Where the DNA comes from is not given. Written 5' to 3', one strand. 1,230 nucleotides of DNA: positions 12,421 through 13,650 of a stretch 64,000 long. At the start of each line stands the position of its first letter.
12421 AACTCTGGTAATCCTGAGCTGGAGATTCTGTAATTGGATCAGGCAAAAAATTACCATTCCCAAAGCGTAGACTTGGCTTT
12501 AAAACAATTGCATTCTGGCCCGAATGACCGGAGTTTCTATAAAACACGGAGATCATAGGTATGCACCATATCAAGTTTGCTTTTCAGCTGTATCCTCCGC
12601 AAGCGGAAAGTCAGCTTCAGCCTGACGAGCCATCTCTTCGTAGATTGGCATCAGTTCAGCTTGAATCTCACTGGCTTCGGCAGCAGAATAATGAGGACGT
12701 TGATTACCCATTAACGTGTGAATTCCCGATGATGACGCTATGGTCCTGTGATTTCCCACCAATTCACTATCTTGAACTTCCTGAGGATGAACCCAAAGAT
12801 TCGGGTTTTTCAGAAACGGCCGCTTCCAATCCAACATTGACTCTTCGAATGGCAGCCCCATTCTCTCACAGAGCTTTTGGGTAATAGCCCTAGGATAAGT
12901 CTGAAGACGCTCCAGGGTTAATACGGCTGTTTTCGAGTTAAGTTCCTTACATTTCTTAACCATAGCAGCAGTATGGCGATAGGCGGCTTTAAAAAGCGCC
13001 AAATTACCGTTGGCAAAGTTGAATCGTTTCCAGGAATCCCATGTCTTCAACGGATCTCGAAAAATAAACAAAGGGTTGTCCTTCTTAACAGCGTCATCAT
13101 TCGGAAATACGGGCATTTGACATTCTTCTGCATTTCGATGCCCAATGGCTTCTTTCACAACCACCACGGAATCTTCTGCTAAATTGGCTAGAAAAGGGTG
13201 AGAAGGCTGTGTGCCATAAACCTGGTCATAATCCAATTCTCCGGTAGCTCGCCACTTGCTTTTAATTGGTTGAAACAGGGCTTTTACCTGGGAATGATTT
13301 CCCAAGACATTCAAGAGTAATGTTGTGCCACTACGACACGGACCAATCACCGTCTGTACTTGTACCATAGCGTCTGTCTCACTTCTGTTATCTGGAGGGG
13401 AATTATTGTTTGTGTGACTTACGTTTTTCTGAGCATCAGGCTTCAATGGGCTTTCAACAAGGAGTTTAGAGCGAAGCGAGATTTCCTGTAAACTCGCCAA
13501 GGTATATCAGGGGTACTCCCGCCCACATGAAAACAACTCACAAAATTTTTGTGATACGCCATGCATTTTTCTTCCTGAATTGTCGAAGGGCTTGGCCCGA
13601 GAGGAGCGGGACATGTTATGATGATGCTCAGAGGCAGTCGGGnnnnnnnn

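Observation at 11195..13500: Translationally coupled sulfotransferase-acyltransferase pair: candidate sulfated-lipid (sulfolipid-like) pathway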

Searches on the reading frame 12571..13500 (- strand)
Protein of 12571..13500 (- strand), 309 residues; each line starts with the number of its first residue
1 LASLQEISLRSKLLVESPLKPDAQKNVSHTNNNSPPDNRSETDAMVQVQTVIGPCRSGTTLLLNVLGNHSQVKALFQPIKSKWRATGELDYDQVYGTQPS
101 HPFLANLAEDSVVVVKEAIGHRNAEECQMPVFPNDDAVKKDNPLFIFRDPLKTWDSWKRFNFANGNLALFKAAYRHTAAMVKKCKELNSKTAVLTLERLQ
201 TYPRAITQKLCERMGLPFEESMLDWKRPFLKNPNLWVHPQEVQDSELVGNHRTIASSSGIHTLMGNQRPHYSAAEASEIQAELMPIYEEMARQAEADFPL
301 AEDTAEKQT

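Call 3: search_protein_families(library=pfam, proteins=[window:12571-13500:-], max_evalue=0.01)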
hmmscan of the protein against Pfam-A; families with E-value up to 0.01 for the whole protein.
window:12571-13500:- (309 aa): 2 families
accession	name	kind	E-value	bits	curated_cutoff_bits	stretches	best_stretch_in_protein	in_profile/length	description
PF13469.12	Sulfotransfer_3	-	2.6e-07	31.6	27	1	51-75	4-28/216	Sulfotransferase family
PF19798.5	Sulfotransfer_5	-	0.0015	18.5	23.2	1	56-227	10-173/226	Sulfotransferase domain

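Call 4: search_protein_families(library=ncbifam, proteins=[window:12571-13500:-], max_evalue=0.01)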
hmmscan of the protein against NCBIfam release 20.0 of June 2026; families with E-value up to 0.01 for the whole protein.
window:12571-13500:- (309 aa): 0 families

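Call 5: find_homologous_proteins(query=window:12571-13500:-)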
Query window:12571-13500:- (309 aa): 1 proteins with E <= 0.001 among 669 candidates.
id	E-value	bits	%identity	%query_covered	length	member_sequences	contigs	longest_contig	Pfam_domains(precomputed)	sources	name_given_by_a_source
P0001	2.4e-52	196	39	78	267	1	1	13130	PF13469.13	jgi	jgi:hypothetical protein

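Call 6: find_encoding_contigs(protein=P0001, flank=8000)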
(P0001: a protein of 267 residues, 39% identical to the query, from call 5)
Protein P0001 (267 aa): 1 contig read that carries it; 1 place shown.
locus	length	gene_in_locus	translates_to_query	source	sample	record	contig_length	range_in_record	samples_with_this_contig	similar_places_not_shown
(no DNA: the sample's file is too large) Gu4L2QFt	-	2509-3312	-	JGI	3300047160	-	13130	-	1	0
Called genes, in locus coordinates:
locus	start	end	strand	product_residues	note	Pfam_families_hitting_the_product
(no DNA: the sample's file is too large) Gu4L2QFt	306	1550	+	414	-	PF00092:VWA, PF13519:VWA_2, PF13768:VWA_3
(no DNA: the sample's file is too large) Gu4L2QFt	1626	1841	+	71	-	PF23872:DUF7227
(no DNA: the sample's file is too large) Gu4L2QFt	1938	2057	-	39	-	-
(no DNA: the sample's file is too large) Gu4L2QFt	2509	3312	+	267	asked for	PF13469:Sulfotransfer_3 (faint)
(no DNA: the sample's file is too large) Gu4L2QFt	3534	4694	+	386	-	PF13593:SBF_like, PF01758:SBF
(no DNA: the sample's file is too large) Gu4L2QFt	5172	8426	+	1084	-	PF13424:TPR_12, PF24885:TPR_NPHP3, PF13424:TPR_12, PF24885:TPR_NPHP3, PF13374:TPR_10, PF13424:TPR_12, PF13374:TPR_10, PF13424:TPR_12, +17 more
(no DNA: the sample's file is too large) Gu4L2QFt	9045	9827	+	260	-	-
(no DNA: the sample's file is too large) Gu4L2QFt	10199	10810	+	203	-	PF04542:Sigma70_r2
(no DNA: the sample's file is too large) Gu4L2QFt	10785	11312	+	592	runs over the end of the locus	PF00069:Pkinase, PF01636:APH (faint), PF07714:PK_Tyr_Ser-Thr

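Call 13: list_cluster_members(proteins=[P0002, window:12574-13368:-, window:12574-13500:-, P0001])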
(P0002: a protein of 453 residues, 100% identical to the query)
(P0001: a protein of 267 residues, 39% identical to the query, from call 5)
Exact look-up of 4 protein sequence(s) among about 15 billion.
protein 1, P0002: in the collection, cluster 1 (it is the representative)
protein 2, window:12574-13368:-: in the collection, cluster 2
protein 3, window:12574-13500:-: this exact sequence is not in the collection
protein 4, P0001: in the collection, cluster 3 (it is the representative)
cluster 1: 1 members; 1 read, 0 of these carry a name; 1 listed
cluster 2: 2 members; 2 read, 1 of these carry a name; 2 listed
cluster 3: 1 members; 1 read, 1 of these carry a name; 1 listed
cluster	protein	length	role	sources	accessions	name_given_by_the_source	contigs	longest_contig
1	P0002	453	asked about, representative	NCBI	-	-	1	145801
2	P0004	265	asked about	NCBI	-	-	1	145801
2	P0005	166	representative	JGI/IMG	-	argininosuccinate lyase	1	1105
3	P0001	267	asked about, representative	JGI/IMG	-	hypothetical protein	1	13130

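Call 14: search_solved_structures(query=window:12574-13368:-, max_evalue=10, show_alignments=2)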
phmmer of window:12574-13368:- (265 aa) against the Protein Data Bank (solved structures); distinct sequences matched with E-value up to 10: 3.
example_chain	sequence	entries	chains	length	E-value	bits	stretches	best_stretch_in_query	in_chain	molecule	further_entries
3uxi_A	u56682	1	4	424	1.5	11.4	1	137-179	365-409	L-Rhamnose isomerase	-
3uva_A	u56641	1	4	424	1.5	11.4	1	137-179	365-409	L-Rhamnose isomerase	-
3p14_A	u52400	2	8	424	1.5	11.4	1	137-179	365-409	L-rhamnose isomerase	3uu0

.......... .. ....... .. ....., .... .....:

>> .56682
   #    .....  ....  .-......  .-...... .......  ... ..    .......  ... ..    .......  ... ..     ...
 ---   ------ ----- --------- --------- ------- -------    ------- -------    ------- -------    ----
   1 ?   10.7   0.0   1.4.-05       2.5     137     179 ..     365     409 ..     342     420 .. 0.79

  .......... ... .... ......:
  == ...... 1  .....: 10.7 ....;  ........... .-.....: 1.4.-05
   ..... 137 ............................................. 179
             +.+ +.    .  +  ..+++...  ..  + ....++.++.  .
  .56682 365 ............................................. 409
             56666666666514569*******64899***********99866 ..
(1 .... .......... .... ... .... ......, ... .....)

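Call 21: search_protein_representatives(alignment_id=A2)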
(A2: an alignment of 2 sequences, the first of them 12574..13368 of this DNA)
Query: 2 sequences, 276 profile positions. Proteins with E-value up to 0.001 (for the whole library): 353; up to 1e-10: 124; up to 1e-30: 24. The best 150 are listed.
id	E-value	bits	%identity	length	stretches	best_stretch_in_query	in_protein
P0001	9.0e-157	536.8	-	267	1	7-276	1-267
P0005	2.4e-91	322.2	-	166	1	108-273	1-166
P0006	1.2e-48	182.1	-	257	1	5-256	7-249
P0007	7.2e-48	179.6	-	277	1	5-262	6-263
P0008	3.7e-46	173.9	-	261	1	5-254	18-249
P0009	1.0e-45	172.5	-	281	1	6-265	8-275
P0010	6.7e-45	169.8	-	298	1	4-272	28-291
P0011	2.0e-43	165.0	-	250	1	4-261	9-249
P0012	9.6e-42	159.5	-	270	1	3-254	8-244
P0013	4.0e-41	157.5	-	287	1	6-269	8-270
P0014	4.8e-40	153.9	-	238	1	6-192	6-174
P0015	1.2e-38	149.4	-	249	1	1-259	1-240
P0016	3.6e-38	147.8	-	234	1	7-221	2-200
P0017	6.7e-38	146.9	-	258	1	7-209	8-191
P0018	2.4e-36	141.8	-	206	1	4-194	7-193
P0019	8.3e-35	136.7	-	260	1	4-224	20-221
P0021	3.7e-33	131.3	-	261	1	7-263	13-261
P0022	4.6e-33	131.0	-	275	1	4-257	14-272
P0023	1.4e-32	129.4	-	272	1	5-261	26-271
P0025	2.1e-32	128.8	-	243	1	7-259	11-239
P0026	2.5e-32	128.6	-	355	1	3-258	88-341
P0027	3.6e-31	124.8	-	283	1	5-264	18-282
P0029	1.8e-29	119.2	-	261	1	5-254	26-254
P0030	2.1e-29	119.0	-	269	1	3-262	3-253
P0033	4.9e-28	114.5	-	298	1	3-271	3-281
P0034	6.8e-28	114.0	-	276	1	6-267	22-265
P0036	2.3e-27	112.3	-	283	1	5-263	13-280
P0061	6.0e-19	84.7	-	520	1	11-195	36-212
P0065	2.7e-18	82.6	-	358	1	70-252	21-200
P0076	2.4e-17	79.5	-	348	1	11-193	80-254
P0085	4.7e-16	75.2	-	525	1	6-260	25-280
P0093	4.7e-15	71.9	-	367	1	5-258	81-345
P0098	1.3e-13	67.2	-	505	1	6-193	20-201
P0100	7.2e-13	64.8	-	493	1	7-195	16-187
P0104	2.5e-12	63.0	-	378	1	12-193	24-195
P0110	9.9e-12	61.0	-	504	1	4-249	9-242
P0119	2.6e-11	59.7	-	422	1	71-215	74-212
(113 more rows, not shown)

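Call 27: find_related_loci(query=A2, collection=genome_contigs, flank=10000)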
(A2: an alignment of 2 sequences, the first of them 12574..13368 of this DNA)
Query A2 (265 aa) in genome_contigs; peptide patterns used: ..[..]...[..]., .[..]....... (x = any residue, [..] = any of these).
44 stretches matched a pattern; 1 encode a relative of the query (tblastn E <= 1e-3); 1 distinct loci.
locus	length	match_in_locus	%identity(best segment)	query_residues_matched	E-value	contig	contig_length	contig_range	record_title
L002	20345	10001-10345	31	11-134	2e-6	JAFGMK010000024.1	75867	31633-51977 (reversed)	MAG: Candidatus Paceibacterota bacterium isolate Zod_Metabat.464 k87_7108571, whole genome shotgun sequence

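Call 28: find_encoding_contigs(protein=window:12574-13368:-, flank=10000)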
Protein window:12574-13368:- (265 aa): no gene with exactly this product is on record in the collection.

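Call 30: find_homologous_proteins(query=A3, max_evalue=0.00001)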
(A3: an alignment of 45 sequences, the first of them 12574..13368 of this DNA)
Query A3 (45 sequences) (265 aa, profile of the alignment): 4 proteins with E <= 0.00001 among 5674 candidates.
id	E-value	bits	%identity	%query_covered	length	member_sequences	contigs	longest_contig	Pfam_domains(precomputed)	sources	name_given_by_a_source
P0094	1.0e-63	233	22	93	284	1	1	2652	-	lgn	-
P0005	1.9e-43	167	100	63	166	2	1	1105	-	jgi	jgi:argininosuccinate lyase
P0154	6.5e-9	54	27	66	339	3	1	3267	PF13469.13,PF00685.34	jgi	jgi:hypothetical protein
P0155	1.2e-7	49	25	65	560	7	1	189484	PF01063.25,PF19798.5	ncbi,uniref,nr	ncbi:branched-chain-amino-acid aminotransferase 1 [Olea europaea subsp. europaea]|uniref:Branched-ch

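Call 31: search_protein_families(library=pfam, alignment_id=A3, max_evalue=0.01)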
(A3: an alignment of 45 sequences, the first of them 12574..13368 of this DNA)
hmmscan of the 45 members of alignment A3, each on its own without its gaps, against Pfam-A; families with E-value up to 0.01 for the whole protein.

A. member 1, window:12574-13368:- (265 aa): 2 families
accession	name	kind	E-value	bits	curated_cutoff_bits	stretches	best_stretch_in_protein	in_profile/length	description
PF13469.12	Sulfotransfer_3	-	1.4e-07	32.4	27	1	7-31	4-28/216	Sulfotransferase family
PF19798.5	Sulfotransfer_5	-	0.00095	19.1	23.2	1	12-183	10-173/226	Sulfotransferase domain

B. families by the number of members that match (of 45 scanned): 3 families
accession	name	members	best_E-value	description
PF13469.12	Sulfotransfer_3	28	1.2e-14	Sulfotransferase family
PF19798.5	Sulfotransfer_5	11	4.1e-05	Sulfotransferase domain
PF00685.33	Sulfotransfer_1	7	2.3e-07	Sulfotransferase domain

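Call 32: predict_structure(alignment_id=A2)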
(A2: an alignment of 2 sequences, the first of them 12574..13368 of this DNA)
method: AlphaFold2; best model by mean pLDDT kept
length: 265 residues; sequences in the alignment: 2
mean_pLDDT: 37.4   pTM: 0.28
mean pLDDT of the five models: 37.4, 35.3, 34.5, 34.0, 33.0
residues with pLDDT >= 90: 0; 70-90: 0; 50-70: 10; < 50: 255
segments of 3 or more residues with pLDDT < 50: 1-159, 161-174, 178-227, 238-265
pLDDT, mean of each block of 10 residues (from residue 1): 31 31 39 43 42 36 36 33 29 27 35 41 45 46 36 45 44 48 28 27 31 34 44 49 43 36 30
secondary structure, 60 per line:
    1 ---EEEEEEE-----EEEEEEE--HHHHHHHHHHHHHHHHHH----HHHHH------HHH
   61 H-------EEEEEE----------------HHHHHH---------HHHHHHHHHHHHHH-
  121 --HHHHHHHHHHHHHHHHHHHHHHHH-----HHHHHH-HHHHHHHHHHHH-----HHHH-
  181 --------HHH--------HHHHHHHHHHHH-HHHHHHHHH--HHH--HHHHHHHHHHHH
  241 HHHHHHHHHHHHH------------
elements in order: E4-10 E16-22 H25-42 H47-51 H58-61 E69-74 H91-96 H106-119 H123-146 H152-157 H159-170 H176-179 H200-211 H213-221 H229-253

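Call 34: find_encoding_contigs(protein=P0006, flank=6000, max_places=3)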
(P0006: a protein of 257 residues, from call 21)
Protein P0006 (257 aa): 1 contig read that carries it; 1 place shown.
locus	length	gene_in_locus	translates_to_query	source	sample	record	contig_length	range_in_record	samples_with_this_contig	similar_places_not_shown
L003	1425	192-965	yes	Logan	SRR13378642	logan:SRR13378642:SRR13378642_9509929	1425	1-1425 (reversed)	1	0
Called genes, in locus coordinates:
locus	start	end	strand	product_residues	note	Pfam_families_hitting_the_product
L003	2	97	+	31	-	?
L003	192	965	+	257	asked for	-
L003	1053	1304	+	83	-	PF04014:MazE_antitoxin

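Call 36: list_cluster_members(proteins=[P0007, P0008, P0009, P0010, P0011, P0012, P0013, P0015, P0021, P0022])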
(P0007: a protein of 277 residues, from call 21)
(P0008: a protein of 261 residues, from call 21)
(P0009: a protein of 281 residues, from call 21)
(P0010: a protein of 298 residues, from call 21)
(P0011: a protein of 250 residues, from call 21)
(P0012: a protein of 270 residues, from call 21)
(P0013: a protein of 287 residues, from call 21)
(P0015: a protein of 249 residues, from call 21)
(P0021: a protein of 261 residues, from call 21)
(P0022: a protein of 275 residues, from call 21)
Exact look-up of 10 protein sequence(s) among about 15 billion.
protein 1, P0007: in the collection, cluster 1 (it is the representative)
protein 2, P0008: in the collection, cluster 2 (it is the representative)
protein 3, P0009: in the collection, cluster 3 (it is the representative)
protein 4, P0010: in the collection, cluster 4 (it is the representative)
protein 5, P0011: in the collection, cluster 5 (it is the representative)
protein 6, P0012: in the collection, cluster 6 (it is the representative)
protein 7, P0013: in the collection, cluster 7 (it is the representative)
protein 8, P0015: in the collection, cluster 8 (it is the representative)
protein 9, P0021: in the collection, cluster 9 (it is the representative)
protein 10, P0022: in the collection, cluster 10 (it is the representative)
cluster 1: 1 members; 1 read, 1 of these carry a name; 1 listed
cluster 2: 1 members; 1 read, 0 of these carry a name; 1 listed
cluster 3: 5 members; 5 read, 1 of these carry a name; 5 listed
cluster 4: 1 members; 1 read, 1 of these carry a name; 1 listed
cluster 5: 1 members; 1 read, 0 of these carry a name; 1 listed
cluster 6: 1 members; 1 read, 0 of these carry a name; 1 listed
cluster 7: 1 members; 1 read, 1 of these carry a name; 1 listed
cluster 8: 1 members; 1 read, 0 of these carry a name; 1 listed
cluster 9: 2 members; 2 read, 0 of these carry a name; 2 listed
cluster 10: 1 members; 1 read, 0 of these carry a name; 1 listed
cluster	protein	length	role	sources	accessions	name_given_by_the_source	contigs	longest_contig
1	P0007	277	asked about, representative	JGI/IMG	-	hypothetical protein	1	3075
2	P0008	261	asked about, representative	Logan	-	-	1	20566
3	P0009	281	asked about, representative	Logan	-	-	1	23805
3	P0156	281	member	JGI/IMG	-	hypothetical protein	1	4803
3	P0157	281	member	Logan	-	-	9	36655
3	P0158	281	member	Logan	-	-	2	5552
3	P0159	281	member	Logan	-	-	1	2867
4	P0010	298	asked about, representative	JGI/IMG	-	hypothetical protein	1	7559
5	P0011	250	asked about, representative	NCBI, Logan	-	-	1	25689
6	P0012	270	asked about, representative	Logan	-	-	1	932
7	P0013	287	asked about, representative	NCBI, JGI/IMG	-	hypothetical protein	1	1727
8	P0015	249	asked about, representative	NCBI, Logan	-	-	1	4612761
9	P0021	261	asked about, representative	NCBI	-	-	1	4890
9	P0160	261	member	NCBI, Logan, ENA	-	-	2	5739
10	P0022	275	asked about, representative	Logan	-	-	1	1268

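Call 37: find_encoding_contigs(protein=P0008, flank=7000, max_places=2)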
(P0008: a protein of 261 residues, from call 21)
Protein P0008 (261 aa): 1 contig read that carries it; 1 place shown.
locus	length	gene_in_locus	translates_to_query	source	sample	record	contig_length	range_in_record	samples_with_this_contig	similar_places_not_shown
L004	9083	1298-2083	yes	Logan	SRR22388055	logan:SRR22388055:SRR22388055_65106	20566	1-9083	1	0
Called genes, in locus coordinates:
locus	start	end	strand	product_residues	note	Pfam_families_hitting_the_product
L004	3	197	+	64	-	?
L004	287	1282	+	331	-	-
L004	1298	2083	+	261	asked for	PF13469:Sulfotransfer_3 (faint)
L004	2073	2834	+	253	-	PF02679:ComA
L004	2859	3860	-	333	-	-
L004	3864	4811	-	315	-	PF19420:DDAH_eukar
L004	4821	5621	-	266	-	PF02675:AdoMet_dc (weak)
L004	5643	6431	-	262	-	PF05746:DALR_1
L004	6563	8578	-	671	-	PF00750:tRNA-synt_1d, PF05746:DALR_1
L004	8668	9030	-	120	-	PF00291:PALP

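Call 38: find_encoding_contigs(protein=P0009, flank=7000, max_places=2)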
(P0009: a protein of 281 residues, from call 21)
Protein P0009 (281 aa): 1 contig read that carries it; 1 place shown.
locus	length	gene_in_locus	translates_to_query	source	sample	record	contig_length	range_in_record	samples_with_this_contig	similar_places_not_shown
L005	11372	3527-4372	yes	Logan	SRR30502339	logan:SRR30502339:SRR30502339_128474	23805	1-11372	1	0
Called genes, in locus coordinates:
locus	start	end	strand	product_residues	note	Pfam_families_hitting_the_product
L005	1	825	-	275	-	?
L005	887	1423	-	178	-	PF13563:2_5_RNA_ligase2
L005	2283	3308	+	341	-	PF01583:APS_kinase, PF00903:Glyoxalase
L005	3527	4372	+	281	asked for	-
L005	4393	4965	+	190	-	PF02417:Chromate_transp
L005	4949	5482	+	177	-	PF02417:Chromate_transp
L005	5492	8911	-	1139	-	PF01627:Hpt, PF02518:HATPase_c, PF01584:CheW, PF00072:Response_reg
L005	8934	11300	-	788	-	PF00672:HAMP, PF00015:MCPsignal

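Call 39: find_encoding_contigs(protein=P0015, flank=7000, max_places=2)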
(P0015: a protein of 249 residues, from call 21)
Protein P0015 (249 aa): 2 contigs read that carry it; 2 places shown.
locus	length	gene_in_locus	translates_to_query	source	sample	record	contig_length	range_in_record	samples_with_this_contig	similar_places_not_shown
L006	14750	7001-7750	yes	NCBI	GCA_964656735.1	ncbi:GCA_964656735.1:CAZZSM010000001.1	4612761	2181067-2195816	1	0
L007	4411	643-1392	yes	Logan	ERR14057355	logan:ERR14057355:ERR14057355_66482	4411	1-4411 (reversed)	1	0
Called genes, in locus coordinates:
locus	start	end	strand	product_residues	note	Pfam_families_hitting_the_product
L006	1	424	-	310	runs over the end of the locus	PF14684:Tricorn_C1, PF17820:PDZ_6 (weak)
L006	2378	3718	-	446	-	PF01134:GIDA (weak), PF01266:DAO (weak), PF01494:FAD_binding_3, PF07992:Pyr_redox_2 (faint), PF13450:NAD_binding_8 (weak)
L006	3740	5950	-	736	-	PF00122:E1-E2_ATPase, PF00702:Hydrolase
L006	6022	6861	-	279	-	PF02679:ComA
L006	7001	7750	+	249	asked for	-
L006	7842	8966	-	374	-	PF01231:IDO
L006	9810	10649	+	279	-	PF00378:ECH_1, PF16113:ECH_2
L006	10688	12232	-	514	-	PF00682:HMGL-like, PF22617:HCS_D2, PF08502:LeuA_dimer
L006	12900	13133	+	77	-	PF05015:HigB-like_toxin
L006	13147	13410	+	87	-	PF01381:HTH_3, PF13443:HTH_26 (weak)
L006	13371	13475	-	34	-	-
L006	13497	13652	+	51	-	-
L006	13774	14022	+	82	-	-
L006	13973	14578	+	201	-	PF13378:MR_MLE_C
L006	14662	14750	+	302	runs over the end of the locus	-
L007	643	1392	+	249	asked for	-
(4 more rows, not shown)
